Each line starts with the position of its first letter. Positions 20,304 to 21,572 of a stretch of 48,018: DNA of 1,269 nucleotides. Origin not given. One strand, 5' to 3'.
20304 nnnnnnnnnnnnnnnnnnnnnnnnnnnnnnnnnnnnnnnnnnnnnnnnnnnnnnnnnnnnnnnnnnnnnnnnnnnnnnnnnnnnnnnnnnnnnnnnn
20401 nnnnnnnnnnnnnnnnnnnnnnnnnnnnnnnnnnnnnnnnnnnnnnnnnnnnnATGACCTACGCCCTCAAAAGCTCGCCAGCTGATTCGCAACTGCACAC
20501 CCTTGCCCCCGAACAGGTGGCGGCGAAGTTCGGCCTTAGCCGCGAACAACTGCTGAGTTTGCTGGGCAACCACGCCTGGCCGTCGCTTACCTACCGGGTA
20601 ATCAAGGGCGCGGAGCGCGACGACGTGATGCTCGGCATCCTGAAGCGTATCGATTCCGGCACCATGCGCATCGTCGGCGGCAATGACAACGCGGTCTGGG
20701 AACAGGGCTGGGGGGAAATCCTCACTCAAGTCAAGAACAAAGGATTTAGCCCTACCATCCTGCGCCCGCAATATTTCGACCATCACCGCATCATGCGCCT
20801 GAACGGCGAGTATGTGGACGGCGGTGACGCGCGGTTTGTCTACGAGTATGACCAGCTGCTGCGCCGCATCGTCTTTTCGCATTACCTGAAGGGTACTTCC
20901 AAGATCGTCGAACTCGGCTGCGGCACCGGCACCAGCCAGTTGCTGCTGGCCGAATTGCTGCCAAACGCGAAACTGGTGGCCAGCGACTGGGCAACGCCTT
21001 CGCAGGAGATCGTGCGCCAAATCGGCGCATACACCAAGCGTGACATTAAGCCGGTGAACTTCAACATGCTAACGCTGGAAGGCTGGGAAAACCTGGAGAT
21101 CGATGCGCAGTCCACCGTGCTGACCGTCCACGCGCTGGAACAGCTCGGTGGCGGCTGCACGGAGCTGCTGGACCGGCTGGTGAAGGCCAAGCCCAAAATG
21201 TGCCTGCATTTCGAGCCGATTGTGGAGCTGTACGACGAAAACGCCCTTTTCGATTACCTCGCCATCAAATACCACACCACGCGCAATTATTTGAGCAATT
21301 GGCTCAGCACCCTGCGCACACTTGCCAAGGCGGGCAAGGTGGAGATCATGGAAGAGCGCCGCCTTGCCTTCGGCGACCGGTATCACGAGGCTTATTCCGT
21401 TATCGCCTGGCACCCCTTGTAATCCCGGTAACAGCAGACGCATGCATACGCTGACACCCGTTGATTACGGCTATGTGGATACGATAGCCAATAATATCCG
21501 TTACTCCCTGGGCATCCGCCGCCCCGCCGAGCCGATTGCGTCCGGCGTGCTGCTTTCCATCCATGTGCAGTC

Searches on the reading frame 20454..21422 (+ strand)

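Call 5: search_protein_families(library=pfam, proteins=[window:20454-21422:+])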
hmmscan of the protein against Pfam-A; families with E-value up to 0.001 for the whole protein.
window:20454-21422:+ (322 aa): 1 family
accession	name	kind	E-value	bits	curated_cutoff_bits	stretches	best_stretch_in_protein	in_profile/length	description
PF13649.12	Methyltransf_25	-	0.00057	21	27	0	151-221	1-70/97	Methyltransferase domain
